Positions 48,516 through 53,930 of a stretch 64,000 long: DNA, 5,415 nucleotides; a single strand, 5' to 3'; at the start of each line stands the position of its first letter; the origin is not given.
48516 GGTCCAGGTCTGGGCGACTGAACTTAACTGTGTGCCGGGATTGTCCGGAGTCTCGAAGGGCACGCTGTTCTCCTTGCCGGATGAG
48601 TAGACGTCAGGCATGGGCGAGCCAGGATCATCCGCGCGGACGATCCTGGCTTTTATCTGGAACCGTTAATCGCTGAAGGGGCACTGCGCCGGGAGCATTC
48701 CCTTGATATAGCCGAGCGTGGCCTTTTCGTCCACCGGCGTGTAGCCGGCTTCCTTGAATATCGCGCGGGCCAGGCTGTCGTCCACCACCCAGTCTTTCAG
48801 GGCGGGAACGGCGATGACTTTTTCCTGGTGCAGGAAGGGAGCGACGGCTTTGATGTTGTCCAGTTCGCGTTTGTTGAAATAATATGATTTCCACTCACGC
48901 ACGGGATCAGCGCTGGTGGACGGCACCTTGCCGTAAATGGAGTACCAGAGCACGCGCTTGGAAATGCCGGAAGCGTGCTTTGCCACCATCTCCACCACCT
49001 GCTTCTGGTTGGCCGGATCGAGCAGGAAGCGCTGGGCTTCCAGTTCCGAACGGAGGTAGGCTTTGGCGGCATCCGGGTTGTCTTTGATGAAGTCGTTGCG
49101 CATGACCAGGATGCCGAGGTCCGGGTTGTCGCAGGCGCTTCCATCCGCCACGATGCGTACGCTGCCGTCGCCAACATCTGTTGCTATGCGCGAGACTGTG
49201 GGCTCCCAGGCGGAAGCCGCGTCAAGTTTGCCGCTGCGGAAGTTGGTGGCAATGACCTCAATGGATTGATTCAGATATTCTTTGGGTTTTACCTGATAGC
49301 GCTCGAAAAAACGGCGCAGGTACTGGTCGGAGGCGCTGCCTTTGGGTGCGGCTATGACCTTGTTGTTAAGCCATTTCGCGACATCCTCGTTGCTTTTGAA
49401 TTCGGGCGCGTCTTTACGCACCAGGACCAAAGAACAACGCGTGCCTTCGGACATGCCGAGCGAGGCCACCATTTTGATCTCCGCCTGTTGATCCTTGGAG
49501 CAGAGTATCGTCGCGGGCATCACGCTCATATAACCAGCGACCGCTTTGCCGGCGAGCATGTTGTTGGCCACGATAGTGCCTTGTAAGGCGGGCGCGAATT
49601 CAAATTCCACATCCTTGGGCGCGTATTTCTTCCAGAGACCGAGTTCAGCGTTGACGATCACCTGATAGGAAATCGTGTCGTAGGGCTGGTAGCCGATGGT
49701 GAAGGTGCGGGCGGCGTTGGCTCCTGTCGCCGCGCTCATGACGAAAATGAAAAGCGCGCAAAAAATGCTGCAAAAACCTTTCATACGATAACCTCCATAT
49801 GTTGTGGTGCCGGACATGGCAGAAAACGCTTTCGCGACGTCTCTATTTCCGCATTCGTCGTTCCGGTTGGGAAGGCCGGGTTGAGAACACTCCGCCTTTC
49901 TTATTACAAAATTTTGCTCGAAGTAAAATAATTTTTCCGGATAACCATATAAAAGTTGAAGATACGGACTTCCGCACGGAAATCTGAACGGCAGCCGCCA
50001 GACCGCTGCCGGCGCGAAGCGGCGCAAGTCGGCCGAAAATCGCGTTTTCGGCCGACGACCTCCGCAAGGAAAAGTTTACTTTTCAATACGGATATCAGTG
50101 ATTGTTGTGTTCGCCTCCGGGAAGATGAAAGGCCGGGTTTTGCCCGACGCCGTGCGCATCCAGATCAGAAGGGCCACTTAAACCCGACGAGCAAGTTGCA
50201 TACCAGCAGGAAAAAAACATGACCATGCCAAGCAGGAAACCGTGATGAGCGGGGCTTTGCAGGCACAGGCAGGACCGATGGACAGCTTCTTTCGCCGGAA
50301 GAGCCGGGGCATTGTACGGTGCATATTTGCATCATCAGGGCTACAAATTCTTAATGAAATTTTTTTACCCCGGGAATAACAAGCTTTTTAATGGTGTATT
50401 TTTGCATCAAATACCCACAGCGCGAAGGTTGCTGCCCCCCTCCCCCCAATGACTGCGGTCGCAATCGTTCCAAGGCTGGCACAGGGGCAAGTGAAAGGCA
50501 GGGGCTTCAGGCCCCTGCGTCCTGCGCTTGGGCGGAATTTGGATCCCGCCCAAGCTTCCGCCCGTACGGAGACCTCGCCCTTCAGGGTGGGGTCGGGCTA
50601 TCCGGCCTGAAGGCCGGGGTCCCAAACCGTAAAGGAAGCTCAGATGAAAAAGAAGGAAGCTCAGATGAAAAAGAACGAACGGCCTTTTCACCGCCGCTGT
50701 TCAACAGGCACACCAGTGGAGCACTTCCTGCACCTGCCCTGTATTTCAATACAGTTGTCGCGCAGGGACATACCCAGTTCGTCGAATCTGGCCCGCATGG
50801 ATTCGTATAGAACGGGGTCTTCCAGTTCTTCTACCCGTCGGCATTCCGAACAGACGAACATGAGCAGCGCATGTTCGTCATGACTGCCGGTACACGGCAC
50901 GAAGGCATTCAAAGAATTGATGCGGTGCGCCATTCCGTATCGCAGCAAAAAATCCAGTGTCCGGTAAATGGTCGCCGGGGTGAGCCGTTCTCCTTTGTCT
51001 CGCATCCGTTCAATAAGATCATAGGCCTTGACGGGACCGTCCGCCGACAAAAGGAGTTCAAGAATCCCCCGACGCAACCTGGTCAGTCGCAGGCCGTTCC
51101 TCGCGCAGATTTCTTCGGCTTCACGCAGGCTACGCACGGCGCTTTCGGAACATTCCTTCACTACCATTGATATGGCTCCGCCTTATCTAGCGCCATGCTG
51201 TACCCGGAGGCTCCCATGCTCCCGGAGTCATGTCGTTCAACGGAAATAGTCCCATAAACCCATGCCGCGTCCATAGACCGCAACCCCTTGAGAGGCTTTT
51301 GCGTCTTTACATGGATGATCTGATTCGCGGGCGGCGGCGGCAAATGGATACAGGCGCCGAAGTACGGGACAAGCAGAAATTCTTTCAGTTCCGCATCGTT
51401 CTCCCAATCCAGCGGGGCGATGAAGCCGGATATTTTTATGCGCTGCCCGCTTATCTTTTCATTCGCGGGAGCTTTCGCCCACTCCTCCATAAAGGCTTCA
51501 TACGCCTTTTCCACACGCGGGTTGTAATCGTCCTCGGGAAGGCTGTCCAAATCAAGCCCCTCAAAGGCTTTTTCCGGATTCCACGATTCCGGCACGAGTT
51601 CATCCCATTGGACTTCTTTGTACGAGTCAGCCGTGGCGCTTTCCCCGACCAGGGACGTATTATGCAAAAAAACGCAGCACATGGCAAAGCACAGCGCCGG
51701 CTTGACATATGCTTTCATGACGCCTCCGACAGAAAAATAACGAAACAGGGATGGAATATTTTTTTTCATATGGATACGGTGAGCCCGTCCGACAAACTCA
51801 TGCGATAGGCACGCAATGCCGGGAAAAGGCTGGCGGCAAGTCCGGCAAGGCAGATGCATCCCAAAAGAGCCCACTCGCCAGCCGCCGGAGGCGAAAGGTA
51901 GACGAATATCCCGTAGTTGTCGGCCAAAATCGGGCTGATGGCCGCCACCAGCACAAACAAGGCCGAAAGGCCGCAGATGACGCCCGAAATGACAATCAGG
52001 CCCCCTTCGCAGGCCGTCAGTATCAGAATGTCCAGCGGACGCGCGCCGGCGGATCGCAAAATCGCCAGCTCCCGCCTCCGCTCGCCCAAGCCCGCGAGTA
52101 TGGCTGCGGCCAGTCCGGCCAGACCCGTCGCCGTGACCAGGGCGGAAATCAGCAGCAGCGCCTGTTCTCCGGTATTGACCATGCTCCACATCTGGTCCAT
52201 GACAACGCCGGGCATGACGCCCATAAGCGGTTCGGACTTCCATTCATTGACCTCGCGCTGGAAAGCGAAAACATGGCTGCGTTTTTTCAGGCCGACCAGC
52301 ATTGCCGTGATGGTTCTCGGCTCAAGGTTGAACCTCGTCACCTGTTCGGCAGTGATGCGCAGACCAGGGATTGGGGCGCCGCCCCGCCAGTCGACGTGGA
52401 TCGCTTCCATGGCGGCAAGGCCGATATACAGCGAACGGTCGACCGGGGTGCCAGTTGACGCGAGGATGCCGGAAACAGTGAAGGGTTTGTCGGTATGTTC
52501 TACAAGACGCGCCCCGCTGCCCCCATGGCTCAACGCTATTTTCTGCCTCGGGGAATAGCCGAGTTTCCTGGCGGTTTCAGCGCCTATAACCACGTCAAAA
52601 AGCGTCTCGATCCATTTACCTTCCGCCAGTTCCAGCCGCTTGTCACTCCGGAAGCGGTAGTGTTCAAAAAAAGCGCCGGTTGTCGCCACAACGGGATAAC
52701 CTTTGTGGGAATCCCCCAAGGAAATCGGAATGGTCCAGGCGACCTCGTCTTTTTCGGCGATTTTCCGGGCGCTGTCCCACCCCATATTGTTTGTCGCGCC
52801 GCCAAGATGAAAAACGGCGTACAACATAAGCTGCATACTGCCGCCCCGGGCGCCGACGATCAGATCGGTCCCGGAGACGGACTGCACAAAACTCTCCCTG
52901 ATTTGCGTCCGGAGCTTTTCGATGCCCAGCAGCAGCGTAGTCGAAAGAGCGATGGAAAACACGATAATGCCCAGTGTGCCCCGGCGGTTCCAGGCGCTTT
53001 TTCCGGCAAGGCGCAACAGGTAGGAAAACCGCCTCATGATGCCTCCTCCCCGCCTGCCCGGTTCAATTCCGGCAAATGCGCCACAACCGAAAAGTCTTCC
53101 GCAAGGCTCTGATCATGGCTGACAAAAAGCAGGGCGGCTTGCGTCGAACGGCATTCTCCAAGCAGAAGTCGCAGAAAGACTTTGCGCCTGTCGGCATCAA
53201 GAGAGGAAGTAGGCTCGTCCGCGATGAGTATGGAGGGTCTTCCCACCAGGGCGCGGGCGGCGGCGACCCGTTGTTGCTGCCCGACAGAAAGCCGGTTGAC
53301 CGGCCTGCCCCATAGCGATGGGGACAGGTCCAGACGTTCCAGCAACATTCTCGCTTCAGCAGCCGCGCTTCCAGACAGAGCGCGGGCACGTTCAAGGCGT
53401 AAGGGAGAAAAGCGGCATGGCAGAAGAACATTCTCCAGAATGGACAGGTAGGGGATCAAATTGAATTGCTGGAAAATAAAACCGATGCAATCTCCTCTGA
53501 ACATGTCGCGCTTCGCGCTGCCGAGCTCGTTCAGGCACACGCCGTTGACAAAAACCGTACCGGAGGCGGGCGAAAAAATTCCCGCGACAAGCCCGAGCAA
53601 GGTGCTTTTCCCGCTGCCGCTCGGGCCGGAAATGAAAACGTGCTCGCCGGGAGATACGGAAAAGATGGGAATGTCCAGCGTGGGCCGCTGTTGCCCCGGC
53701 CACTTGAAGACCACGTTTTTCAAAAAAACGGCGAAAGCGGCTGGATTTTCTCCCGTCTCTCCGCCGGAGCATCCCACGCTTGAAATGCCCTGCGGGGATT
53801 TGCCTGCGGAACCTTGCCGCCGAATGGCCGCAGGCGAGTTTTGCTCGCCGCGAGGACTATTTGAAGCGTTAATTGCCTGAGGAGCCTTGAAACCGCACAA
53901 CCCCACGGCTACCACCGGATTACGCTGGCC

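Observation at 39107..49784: IslA-like glycyl radical enzyme locus with an unexplained accessory gene set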

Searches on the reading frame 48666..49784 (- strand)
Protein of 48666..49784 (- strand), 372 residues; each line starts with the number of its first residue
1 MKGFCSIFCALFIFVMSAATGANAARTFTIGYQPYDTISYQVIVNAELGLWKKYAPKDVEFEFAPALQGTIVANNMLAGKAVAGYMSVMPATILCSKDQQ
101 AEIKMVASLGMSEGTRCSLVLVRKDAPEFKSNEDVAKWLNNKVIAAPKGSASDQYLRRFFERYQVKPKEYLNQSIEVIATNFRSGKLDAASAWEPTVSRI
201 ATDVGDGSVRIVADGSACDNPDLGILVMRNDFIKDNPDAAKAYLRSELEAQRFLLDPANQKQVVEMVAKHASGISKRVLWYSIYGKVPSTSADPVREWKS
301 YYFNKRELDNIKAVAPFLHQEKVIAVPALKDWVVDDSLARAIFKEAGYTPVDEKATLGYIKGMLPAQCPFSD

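Call 4: search_protein_families(library=pfam, proteins=[window:48666-49784:-], max_evalue=0.001)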
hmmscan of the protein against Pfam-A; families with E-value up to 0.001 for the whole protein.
window:48666-49784:- (372 aa): 2 families
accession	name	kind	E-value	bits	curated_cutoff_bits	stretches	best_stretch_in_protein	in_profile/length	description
PF13379.11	NMT1_2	-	4.8e-14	53.2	24.7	1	26-268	6-252/252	NMT1-like family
PF09084.16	NMT1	-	6.4e-07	29.9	20.5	1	70-255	32-210/216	NMT1/THI5 like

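Call 5: search_protein_families(library=ncbifam, proteins=[window:48666-49784:-], max_evalue=0.001)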
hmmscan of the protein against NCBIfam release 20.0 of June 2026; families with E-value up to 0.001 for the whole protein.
window:48666-49784:- (372 aa): 4 families
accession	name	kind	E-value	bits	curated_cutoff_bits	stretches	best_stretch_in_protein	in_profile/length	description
TIGR01728.1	SsuA_fam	subfamily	2.9e-19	69.4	163.5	1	29-336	2-286/290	aliphatic sulfonate ABC transporter substrate-binding protein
TIGR01729.1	taurine_ABC_bnd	equivalog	9.5e-12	44.9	304.25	1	69-261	37-221/300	taurine ABC transporter substrate-binding protein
NF008553.0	PRK11480.1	equivalog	2e-10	40.3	490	1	69-273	61-257/320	taurine ABC transporter substrate-binding protein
TIGR03427.1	ABC_peri_uca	equivalog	0.00016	21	333.9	1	144-270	109-235/328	putative urea ABC transporter substrate-binding protein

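Call 49: search_solved_structures(query=window:48666-49784:-, max_evalue=0.001, show_alignments=1)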
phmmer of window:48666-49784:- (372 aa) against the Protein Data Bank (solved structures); distinct sequences matched with E-value up to 0.001: 3.
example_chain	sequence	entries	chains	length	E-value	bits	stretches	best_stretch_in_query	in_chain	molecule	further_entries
6ssy_A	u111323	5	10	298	4.3e-07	32.4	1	69-267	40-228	Taurine-binding periplasmic protein | Taurine ABC transporter substrate-binding protein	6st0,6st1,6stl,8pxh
2i48_A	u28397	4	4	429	8.6e-06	28.2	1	180-268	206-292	Bicarbonate transporter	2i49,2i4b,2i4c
2g29_A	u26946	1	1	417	0.00019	23.7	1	29-269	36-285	Nitrate transport protein nrtA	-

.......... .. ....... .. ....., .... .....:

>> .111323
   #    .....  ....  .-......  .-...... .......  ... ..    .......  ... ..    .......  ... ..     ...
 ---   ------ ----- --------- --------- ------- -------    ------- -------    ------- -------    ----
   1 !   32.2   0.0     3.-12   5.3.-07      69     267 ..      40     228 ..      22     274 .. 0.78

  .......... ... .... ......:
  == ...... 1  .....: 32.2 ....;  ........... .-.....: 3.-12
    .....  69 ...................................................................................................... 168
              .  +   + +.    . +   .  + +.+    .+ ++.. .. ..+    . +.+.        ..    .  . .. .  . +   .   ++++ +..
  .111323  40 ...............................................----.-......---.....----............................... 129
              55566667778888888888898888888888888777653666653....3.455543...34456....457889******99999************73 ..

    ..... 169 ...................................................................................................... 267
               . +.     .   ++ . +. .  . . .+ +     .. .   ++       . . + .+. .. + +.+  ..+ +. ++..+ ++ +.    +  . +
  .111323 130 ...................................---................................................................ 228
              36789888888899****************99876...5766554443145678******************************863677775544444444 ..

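Call 77: find_homologous_proteins(query=window:48666-49784:-, max_evalue=1e-10)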
Query window:48666-49784:- (372 aa): 1978 proteins with E <= 1e-10 among 6155 candidates; the best 120 are listed.
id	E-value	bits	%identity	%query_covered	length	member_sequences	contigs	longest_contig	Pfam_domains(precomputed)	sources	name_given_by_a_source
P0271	3.3e-247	837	100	100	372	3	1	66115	PF13379.12,PF09084.17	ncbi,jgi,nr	ncbi:MAG: ABC transporter substrate-binding protein [Desulfovibrio sp.]|jgi:NitT/TauT family transpo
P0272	7.9e-203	691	82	100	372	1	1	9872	PF13379.12,PF09084.17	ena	-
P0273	2.0e-201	687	82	100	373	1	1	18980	PF13379.12,PF09084.17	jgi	jgi:NitT/TauT family transport system substrate-binding protein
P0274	1.0e-198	678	80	100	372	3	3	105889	PF13379.12,PF09084.17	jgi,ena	-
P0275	6.2e-198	675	79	99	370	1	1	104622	PF13379.12,PF09084.17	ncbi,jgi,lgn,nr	ncbi:MAG: ABC transporter substrate-binding protein [Desulfovibrio sp.]|jgi:NitT/TauT family transpo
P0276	2.7e-196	670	83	94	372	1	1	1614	PF13379.12,PF09084.17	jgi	jgi:NitT/TauT family transport system substrate-binding protein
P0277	3.3e-196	669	84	93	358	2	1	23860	PF13379.12,PF04069.18,PF09084.17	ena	-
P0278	3.4e-194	663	79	99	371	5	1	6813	PF13379.12,PF09084.17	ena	-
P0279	5.5e-194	662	79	100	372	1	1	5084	PF13379.12,PF09084.17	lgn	-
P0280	1.4e-191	654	77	100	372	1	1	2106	PF13379.12,PF09084.17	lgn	-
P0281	2.9e-191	653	77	100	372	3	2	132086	PF13379.12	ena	-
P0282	2.2e-190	650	78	100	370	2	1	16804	PF13379.12,PF09084.17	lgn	-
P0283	1.1e-189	648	76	100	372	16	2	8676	PF13379.12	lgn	-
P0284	2.9e-189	647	78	99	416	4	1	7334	PF13379.12,PF09084.17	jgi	jgi:NitT/TauT family transport system substrate-binding protein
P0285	8.8e-187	638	76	100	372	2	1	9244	PF13379.12,PF09084.17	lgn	-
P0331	4.4e-165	567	70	98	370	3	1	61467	PF13379.12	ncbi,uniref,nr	ncbi:ABC transporter substrate-binding protein [Fundidesulfovibrio soli]|uniref:ABC transporter subs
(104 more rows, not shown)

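Call 78: find_encoding_contigs(protein=P0271, flank=3000, max_places=2)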
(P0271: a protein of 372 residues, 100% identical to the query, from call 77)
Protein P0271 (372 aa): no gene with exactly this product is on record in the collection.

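Call 79: find_encoding_contigs(protein=P0331, flank=10000, max_places=2)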
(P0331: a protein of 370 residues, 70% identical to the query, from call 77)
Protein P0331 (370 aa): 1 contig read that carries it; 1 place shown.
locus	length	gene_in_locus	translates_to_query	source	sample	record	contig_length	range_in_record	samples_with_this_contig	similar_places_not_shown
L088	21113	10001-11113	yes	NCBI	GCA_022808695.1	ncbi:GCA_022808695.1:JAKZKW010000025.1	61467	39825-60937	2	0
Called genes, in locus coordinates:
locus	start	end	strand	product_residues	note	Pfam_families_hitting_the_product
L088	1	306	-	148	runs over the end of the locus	-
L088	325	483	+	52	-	-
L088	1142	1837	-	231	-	PF00300:His_Phos_1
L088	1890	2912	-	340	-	PF02625:XdhC_CoxI, PF13478:XdhC_C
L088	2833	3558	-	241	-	PF00501:AMP-binding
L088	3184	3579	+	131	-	-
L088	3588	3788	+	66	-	-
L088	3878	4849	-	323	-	PF04055:Radical_SAM, PF13353:Fer4_12 (faint), PF12837:Fer4_6 (faint)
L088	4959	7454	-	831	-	PF02901:PFL-like, PF01228:Gly_radical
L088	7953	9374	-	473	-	PF00989:PAS, PF08448:PAS_4, PF13426:PAS_9, PF00158:Sigma54_activat, PF14532:Sigma54_activ_2, PF25601:AAA_lid_14, PF02954:HTH_8, PF18024:HTH_50, +1 more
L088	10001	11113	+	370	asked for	PF13379:NMT1_2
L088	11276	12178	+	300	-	PF00528:BPD_transp_1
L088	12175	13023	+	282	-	PF00005:ABC_tran, PF00004:AAA (faint), PF13304:AAA_21 (faint)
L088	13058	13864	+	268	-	PF00528:BPD_transp_1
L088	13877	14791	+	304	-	PF00005:ABC_tran, PF03193:RsgA_GTPase (faint), PF13304:AAA_21 (faint)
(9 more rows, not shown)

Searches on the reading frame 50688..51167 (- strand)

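Call 47: search_protein_families(library=pfam, proteins=[window:50688-51167:-], max_evalue=0.00001)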
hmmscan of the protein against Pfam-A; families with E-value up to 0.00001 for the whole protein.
window:50688-51167:- (159 aa): 1 family
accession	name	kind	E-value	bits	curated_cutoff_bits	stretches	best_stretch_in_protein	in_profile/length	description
PF01475.25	FUR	-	1e-12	48.7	23.1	1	24-141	2-119/121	Ferric uptake regulator family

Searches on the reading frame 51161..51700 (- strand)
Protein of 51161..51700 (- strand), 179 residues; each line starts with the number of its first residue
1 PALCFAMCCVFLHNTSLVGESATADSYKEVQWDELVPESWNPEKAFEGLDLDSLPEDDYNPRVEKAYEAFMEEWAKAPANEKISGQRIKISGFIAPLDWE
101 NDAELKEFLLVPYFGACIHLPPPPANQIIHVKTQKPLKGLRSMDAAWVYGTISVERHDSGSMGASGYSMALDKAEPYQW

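Call 47: search_protein_families(library=pfam, proteins=[window:51161-51700:-], max_evalue=0.00001)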
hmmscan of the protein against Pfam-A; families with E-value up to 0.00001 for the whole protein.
window:51161-51700:- (179 aa): 1 family
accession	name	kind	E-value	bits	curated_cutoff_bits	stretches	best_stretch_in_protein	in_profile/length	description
PF11736.14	DUF3299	-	4.7e-41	140.6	22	1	32-175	1-138/139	Protein of unknown function (DUF3299)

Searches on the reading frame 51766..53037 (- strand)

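Call 47: search_protein_families(library=pfam, proteins=[window:51766-53037:-], max_evalue=0.00001)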
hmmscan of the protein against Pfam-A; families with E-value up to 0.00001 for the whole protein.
window:51766-53037:- (423 aa): 2 families
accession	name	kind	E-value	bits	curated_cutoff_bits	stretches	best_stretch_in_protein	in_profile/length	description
PF02687.27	FtsX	-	4e-11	43.4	25.5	1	296-414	2-119/120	FtsX-like permease C-terminal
PF12704.14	MacB_PCD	-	1.2e-07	32.7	27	1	21-212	4-178/207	MacB-like periplasmic core domain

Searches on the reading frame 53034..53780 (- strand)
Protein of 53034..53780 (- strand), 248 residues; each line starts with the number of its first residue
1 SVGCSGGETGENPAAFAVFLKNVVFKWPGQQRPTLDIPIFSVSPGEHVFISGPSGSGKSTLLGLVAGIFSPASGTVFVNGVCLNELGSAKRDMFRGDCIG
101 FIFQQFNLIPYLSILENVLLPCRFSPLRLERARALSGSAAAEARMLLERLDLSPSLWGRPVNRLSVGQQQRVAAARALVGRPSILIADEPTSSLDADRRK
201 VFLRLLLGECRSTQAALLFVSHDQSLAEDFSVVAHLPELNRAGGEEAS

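Call 47: search_protein_families(library=pfam, proteins=[window:53034-53780:-], max_evalue=0.00001)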
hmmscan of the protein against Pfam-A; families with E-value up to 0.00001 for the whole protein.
window:53034-53780:- (248 aa): 3 families
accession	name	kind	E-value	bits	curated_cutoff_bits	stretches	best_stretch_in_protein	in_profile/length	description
PF00005.33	ABC_tran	-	1.6e-28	100.5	25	1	40-192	6-137/137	ABC transporter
PF13304.12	AAA_21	-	6.3e-07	30.2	27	0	164-226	238-302/304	AAA domain, putative AbiEii toxin, Type IV TA system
PF13191.12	AAA_16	-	4.9e-06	27.6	32.6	0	40-207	20-156/167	AAA ATPase domain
